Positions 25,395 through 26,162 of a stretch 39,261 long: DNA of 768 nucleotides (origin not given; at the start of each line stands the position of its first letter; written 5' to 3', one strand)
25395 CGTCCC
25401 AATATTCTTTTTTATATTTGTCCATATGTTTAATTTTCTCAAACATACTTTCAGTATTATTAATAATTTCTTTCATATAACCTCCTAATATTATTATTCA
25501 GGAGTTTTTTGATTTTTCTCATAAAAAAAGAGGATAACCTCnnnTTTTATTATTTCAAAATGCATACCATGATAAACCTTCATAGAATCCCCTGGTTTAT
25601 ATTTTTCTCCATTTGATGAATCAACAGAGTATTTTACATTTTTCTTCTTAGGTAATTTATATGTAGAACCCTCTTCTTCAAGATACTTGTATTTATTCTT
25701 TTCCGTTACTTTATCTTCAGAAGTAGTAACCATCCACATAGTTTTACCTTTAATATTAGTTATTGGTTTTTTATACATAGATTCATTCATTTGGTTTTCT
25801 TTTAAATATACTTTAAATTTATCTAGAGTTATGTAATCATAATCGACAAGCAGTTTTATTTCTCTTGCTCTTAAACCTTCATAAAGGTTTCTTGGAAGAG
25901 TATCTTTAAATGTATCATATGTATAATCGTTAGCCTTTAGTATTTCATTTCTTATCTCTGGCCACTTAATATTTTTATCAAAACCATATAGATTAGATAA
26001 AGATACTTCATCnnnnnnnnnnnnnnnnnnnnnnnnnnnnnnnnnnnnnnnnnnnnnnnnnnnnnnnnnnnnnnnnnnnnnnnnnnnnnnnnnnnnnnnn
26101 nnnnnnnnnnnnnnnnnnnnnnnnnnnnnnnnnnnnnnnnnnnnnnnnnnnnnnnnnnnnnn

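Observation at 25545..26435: Hint (hedgehog/intein-like) autoprocessing domain embedded in the exported fibre-associated protein, followed by an unknown 156-aa domain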

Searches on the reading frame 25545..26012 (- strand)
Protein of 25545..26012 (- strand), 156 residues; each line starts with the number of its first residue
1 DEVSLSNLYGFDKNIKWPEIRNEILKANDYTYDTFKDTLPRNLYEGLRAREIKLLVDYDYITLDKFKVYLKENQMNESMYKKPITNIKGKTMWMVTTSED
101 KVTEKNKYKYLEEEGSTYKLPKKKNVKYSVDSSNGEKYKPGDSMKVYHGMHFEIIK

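Call 26: search_protein_representatives(alignment_id=A2)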
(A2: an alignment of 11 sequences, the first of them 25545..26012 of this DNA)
Query: 11 sequences, 159 profile positions. Proteins with E-value up to 0.001 (for the whole library): 251; up to 1e-10: 175; up to 1e-30: 55. The best 150 are listed.
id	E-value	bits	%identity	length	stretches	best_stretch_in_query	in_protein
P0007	1.2e-56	207.2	-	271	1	1-158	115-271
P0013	1.3e-55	203.8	-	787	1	1-155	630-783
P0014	2.3e-52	193.2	-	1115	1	2-158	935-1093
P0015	2.5e-52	193.1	-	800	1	2-157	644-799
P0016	2.0e-51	190.1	-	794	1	2-158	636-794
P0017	2.8e-49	183.2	-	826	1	4-156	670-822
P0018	3.8e-49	182.7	-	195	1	3-158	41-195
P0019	5.6e-49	182.2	-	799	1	3-157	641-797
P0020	1.2e-48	181.2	-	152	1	4-155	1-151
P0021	2.6e-48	180.0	-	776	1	1-154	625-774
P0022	5.2e-48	179.1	-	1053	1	2-156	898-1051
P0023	8.0e-48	178.5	-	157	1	4-157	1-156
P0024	9.4e-48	178.2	-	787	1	2-158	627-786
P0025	1.6e-46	174.3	-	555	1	3-158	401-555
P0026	2.8e-46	173.4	-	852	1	2-158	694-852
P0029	7.0e-46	172.1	-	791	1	2-157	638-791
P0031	9.9e-45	168.4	-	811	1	2-158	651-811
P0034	3.0e-42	160.4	-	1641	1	5-158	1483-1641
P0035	4.1e-41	156.6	-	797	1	2-158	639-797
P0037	1.4e-40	155.0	-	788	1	2-155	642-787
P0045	1.5e-38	148.3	-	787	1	5-158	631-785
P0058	2.4e-32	128.1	-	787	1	4-158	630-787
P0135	2.3e-18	82.7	-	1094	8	111-155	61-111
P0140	5.1e-18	81.6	-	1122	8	110-156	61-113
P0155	2.2e-15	73.0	-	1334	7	115-155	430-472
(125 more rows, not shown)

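Call 32: predict_structure(alignment_id=A2)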
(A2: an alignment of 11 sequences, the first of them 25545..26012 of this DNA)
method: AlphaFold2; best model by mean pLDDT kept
length: 156 residues; sequences in the alignment: 11
mean_pLDDT: 82.8   pTM: 0.62
mean pLDDT of the five models: 82.8, 81.4, 81.1, 80.0, 79.6
residues with pLDDT >= 90: 80; 70-90: 48; 50-70: 18; < 50: 10
segments of 3 or more residues with pLDDT < 50: 1-7, 10-12
pLDDT, mean of each block of 10 residues (from residue 1): 43 53 67 91 82 83 91 77 87 95 94 95 93 91 93 95
secondary structure, 60 per line:
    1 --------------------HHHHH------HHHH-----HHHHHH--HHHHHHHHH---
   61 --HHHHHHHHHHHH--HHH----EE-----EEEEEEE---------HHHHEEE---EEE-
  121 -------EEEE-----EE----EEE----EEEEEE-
elements in order: H21-25 H32-35 H41-46 H49-57 H63-74 E91-97 H107-110 E111-113 E117-119 E128-131 E143-145 E150-155

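Call 34: search_protein_families(library=pfam, proteins=[P0135, P0140, P0155, P0013, P0014, P0034], max_evalue=0.1)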
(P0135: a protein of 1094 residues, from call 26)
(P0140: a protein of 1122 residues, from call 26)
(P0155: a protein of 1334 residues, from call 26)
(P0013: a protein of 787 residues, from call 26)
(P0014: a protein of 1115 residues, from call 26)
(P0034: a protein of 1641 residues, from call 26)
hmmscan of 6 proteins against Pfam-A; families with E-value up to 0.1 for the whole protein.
P0135 (1094 aa): 4 families
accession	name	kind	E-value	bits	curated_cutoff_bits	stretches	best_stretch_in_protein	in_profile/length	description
PF09479.16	Flg_new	-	2.5e-77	255.4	27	11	563-628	1-63/65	Listeria-Bacteroides repeat domain (List_Bact_rpt)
PF18998.6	Flg_new_2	-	1e-15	57.9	23.6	1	897-957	14-70/73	Divergent InlB B-repeat domain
PF21929.2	GpP_4th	-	0.00054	20.3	27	0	304-351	22-68/87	Mu phage baseplate assembly protein GpP, fourth domain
PF23843.2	DUF7210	-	0.071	13.1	27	0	535-546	11-22/38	Domain of unknown function (DUF7210)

P0140 (1122 aa): 3 families
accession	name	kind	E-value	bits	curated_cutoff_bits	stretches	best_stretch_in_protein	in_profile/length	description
PF09479.16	Flg_new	-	3.4e-87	287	27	12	1050-1096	1-45/65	Listeria-Bacteroides repeat domain (List_Bact_rpt)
PF18998.6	Flg_new_2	-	6.1e-15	55.4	23.6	2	1057-1106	9-57/73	Divergent InlB B-repeat domain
PF21929.2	GpP_4th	-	0.0034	17.7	27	0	525-553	22-50/87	Mu phage baseplate assembly protein GpP, fourth domain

P0155 (1334 aa): 6 families
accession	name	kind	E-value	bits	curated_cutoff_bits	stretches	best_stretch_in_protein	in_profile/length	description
PF09479.16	Flg_new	-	1.9e-112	367.8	27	15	333-400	1-65/65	Listeria-Bacteroides repeat domain (List_Bact_rpt)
PF18998.6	Flg_new_2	-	1.3e-18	67.2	23.6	2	1144-1191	30-70/73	Divergent InlB B-repeat domain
PF13306.12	LRR_5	-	2.3e-13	50.6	27.7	1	1229-1318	21-112/127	BspA type Leucine rich repeat region (6 copies)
PF22639.1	Gp18_dom_I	-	0.0097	16.3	27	0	520-545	6-31/93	Tail sheath protein Gp18-like domain I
PF17200.10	sCache_2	-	0.022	15.1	25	1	774-817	44-93/155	Single Cache domain 2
PF21817.3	CapR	-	0.093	13.4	24.2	0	57-83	2-27/67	CapR homology domain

P0013 (787 aa): 7 families
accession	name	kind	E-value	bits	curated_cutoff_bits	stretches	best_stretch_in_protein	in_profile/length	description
PF11614.14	FixG_C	-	0.0015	19.2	25.6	1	198-256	33-89/119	IG-like fold at C-terminal of FixG, putative oxidoreductase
PF01079.26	Hint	-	0.0016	18.5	29.7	1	482-602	6-134/213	Hint module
PF11518.13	DUF3221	-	0.014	16.1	26.4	0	717-778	8-62/82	Protein of unknown function (DUF3221)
PF23608.1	Ig_ILCR1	-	0.035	14.6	27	1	305-375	10-89/114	ILCR1 Ig-like domain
PF17210.9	SdrD_B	-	0.036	14.7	29.7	1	321-369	19-64/112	SdrD B-like domain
PF05203.21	Hom_end_hint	-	0.044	14.2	32.1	0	489-515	1-27/228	Hom_end-associated Hint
PF08517.17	AXH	-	0.092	13.7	33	0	492-553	3-66/116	Ataxin-1 and HBP1 module (AXH)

P0014 (1115 aa): 1 family
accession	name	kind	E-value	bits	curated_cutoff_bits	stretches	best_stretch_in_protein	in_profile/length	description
PF08517.17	AXH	-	0.084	13.8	33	0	795-824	2-31/116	Ataxin-1 and HBP1 module (AXH)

P0034 (1641 aa): 1 family
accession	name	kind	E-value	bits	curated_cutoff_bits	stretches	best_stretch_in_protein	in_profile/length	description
PF05203.21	Hom_end_hint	-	0.059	13.8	32.1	0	1334-1362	1-29/228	Hom_end-associated Hint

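Call 37: fold_search(model_id=the predicted structure, library=pdb)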
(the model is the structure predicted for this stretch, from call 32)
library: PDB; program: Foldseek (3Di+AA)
matches with E <= 10: 170; with E <= 0.001: 0
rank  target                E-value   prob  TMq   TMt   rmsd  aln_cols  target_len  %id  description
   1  1iv8                  7.2e-01  0.08  0.21  0.07  12.0       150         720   15  Crystal Structure of Maltooligosyl trehalose synthase (released 2003-02-25)
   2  2g3m_A                9.2e-01  0.41  0.22  0.06   2.7        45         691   20  Crystal structure of the Sulfolobus solfataricus alpha-glucosidase MalA (released 2006-05-02)
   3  6i9r_7                1.2e+00  0.10  0.22  0.13   9.8       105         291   10  Large subunit of the human mitochondrial ribosome in complex with Virginiamycin M and Quinupristin (released 2020-07-08)
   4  5zn6_E                1.3e+00  0.38  0.19  0.05   2.1        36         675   14  Crystal structure of GH31 alpha-xylosidase from a soil metagenome (released 2019-04-10)
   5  1gvi_A                1.3e+00  0.14  0.18  0.06   4.5        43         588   19  Thermus maltogenic amylase in complex with beta-CD (released 2002-06-06)
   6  6rfq_A                1.4e+00  0.16  0.24  0.06   7.0        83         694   13  Cryo-EM structure of a respiratory complex I assembly intermediate with NDUFAF2 (released 2018-10-10)
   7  9m1m_E                1.4e+00  0.03  0.18  0.08  16.5       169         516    9  Cryo-EM structure of the TBC-DEC-Arl2-alpha-beta-tubulin complex with GDP-AlFx (released 2025-10-22)
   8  1y56_A                1.4e+00  0.06  0.13  0.06   7.6        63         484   21  Crystal structure of L-proline dehydrogenase from P.horikoshii (released 2005-07-26)
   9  5o31_G                1.5e+00  0.14  0.23  0.06   6.3        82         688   10  Mitochondrial complex I in the deactive state (released 2018-01-17)
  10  5zn6_C                1.6e+00  0.33  0.19  0.05   2.1        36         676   14  Crystal structure of GH31 alpha-xylosidase from a soil metagenome (released 2019-04-10)
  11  2g3m_F                1.6e+00  0.28  0.22  0.06   2.8        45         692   20  Crystal structure of the Sulfolobus solfataricus alpha-glucosidase MalA (released 2006-05-02)
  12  6rfr_A                1.6e+00  0.15  0.24  0.06   5.7        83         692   14  Cryo-EM structure of respiratory complex I from Yarrowia lipolytica at 3.2 A resolution (released 2019-12-11)
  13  5xjb_A                1.6e+00  0.02  0.11  0.06  14.3        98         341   11  The Crystal Structure of the Minimal Core Domain of the Microtubule Depolymerizer KIF2C Complexed with ADP-Mg-BeFx (released 2017-09-13)
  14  5zn6_G                1.8e+00  0.30  0.19  0.05   2.1        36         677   14  Crystal structure of GH31 alpha-xylosidase from a soil metagenome (released 2019-04-10)
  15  5by5                  1.8e+00  0.09  0.15  0.19  10.1        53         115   15  High resolution structure of the ectoine synthase from the cold-adapted marine bacterium Sphingopyxis alaskensis (released 2016-04-27)
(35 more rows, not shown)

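Call 49: search_protein_families(library=pfam, proteins=[P0015, P0016, P0019, P0024, P0029, P0031, P0035, P0037, P0045, P0058], max_evalue=0.05)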
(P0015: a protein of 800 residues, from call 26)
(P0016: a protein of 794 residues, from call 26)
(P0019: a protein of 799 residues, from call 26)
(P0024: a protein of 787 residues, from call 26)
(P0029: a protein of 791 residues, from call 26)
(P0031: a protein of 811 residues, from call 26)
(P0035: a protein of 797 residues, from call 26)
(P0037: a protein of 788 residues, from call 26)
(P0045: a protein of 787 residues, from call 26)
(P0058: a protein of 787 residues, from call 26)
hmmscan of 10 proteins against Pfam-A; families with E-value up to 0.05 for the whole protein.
P0015 (800 aa): 3 families
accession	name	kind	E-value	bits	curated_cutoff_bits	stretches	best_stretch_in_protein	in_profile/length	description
PF05203.21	Hom_end_hint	-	0.00096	19.6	32.1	1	502-526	1-25/228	Hom_end-associated Hint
PF08517.17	AXH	-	0.0075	17.2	33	0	504-535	2-33/116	Ataxin-1 and HBP1 module (AXH)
PF23265.1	Ig-like_KY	-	0.035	14.7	27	0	301-379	21-103/129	KY-like, immunoglobulin-like domain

P0016 (794 aa): 2 families
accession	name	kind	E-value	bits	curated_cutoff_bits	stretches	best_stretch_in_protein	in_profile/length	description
PF11614.14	FixG_C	-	0.039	14.5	25.6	0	204-261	36-91/119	IG-like fold at C-terminal of FixG, putative oxidoreductase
PF24421.1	Ig_J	-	0.039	14.5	29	0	333-384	43-94/104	Tip attachment protein J, Ig-like domain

P0019 (799 aa): 3 families
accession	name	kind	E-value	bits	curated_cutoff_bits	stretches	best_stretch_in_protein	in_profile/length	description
PF05203.21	Hom_end_hint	-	0.00069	20.1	32.1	1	497-525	1-29/228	Hom_end-associated Hint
PF01079.26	Hint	-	0.0015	18.6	29.7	1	492-615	8-138/213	Hint module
PF25300.1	Fn3_Dep-1_3rd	-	0.02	15.2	26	0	312-358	7-52/85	Dep-1 third Fn3-like domain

P0024 (787 aa): 2 families
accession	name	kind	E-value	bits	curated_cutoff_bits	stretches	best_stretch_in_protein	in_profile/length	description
PF01079.26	Hint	-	0.003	17.6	29.7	1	478-597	10-137/213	Hint module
PF05203.21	Hom_end_hint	-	0.026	14.9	32.1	0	481-505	1-25/228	Hom_end-associated Hint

P0029 (791 aa): 5 families
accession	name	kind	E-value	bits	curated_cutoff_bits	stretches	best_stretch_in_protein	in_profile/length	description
PF24421.1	Ig_J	-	0.00023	21.6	29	1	292-385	2-98/104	Tip attachment protein J, Ig-like domain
PF20623.4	Sgo0707_N2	-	0.0029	17.5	27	1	435-475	48-88/141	Sgo0707 N2 domain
PF08517.17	AXH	-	0.019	15.9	33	1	493-551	2-62/116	Ataxin-1 and HBP1 module (AXH)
PF19070.5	DUF5766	-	0.04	14.6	27.4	0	454-490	21-57/77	Family of unknown function (DUF5766)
PF16974.11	NAR2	-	0.046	13.7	26.6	0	343-378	83-119/142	High-affinity nitrate transporter accessory, Ig-like domain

P0031 (811 aa): 3 families
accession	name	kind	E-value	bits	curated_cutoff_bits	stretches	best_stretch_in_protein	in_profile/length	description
PF00041.27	fn3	-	1.7e-05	25.4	25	1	325-387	17-72/84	Fibronectin type III domain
PF10179.15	NDNF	-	0.0073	16.8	27.3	1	360-393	85-118/127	Neuron-derived neurotrophic factor, first Fn(III) domain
PF14016.12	DUF4232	-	0.027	15.1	27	0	94-169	18-90/129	Domain of unknown function (DUF4232)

P0035 (797 aa): 2 families
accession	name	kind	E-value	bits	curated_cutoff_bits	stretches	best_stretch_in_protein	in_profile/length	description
PF03442.20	CBM_X2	-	0.014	15.9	28.9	1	427-485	4-56/83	Carbohydrate binding domain X2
PF05203.21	Hom_end_hint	-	0.015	15.7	32.1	0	498-522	1-25/228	Hom_end-associated Hint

P0037 (788 aa): 3 families
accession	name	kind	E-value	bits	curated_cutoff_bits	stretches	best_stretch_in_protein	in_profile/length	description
PF00041.27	fn3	-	2.3e-06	28.2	25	1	304-381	6-75/84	Fibronectin type III domain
PF05203.21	Hom_end_hint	-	0.0027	18.2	32.1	1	500-524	1-25/228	Hom_end-associated Hint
PF05481.17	Myco_19_kDa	-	0.0076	17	23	0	259-322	12-77/117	Mycobacterium 19 kDa lipoprotein antigen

P0045 (787 aa): 2 families
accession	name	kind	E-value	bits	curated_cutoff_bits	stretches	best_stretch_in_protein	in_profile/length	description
PF05203.21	Hom_end_hint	-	0.00016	22.1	32.1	1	482-509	1-28/228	Hom_end-associated Hint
PF24421.1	Ig_J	-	0.0074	16.8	29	1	324-378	40-94/104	Tip attachment protein J, Ig-like domain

P0058 (787 aa): 1 family
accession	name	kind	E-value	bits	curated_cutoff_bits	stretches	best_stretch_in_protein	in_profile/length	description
PF23608.1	Ig_ILCR1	-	0.0024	18.4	27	1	303-383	6-88/114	ILCR1 Ig-like domain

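Call 73: fold_search(model_id=the predicted structure, library=viral)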
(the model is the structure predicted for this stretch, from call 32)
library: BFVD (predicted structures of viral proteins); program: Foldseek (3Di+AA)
matches with E <= 10: 162; with E <= 0.001: 0
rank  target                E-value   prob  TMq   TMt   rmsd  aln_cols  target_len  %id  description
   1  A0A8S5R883            1.3e-02  1.00  0.32  0.23   6.0        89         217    9  INTERNALIN B BINDING, VIRULENCE FACTOR, PATHOGENICITY.3A [virus sp. cti5L29]
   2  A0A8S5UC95            2.9e-02  0.91  0.23  0.10   8.2        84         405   15  Uncharacterized protein [Siphoviridae sp. ctgN495]
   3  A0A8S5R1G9            5.1e-02  0.91  0.30  0.07  12.0        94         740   12  Tail protein [Siphoviridae sp. ctWWc42]
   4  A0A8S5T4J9            1.4e-01  0.54  0.29  0.07   7.8       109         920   16  PKD domain-containing protein [Siphoviridae sp. ctn8e14]
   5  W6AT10                4.3e-01  0.08  0.20  0.19  18.8       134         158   15  (no name in the UniProt tables at hand)
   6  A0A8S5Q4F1            4.9e-01  0.09  0.22  0.09  16.6       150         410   15  Uncharacterized protein [Siphoviridae sp. ct0uL16]
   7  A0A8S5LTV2            5.9e-01  0.54  0.28  0.24   5.2        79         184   13  INTERNALIN B BINDING, VIRULENCE FACTOR, PATHOGENICITY.3A [Siphoviridae sp. ctOIB27]
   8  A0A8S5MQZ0            7.1e-01  0.30  0.28  0.17   9.9        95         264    8  Uncharacterized protein [Siphoviridae sp. ctqED62]
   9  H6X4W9                8.1e-01  0.04  0.10  0.19  12.0        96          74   10  Uncharacterized protein [Klebsiella phage vB_KleM_RaK2]
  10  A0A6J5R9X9            8.1e-01  0.02  0.11  0.14  19.6       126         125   14  PASTA_pknB domain containing protein [uncultured Caudovirales phage]
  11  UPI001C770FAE         8.6e-01  0.02  0.13  0.09  20.5       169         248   11  (no name look-up for this kind of identifier)
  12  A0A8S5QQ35            9.2e-01  0.18  0.26  0.12   9.7        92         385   13  Bacterial repeat domain-containing protein [Siphoviridae sp. ct6oU4]
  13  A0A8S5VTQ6            1.0e+00  0.25  0.26  0.13   7.5        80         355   18  (no name in the UniProt tables at hand)
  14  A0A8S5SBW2            1.1e+00  0.23  0.25  0.13   5.2        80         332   12  Uncharacterized protein [Siphoviridae sp. ctJLl6]
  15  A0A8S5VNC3            1.1e+00  0.21  0.23  0.05  10.8        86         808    8  (no name in the UniProt tables at hand)
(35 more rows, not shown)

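Call 83: search_solved_structures(query=A2, max_evalue=10)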
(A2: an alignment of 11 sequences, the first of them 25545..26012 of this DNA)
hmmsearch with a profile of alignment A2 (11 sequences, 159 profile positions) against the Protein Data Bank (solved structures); distinct sequences matched with E-value up to 10: 3.
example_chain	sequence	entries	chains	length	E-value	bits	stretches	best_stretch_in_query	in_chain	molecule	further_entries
2qj6_A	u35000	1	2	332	1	12.3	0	108-148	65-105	Toxin A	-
4f6p_A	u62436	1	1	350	1.5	11.8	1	2-37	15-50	Metacaspase-1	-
4f6o_A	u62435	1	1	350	1.5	11.7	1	2-37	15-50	Metacaspase-1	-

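Call 85: search_protein_families(library=padloc, proteins=[window:25545-26012:-], max_evalue=0.01)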
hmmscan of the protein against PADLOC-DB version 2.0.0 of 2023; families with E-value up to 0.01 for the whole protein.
window:25545-26012:- (156 aa): 0 families
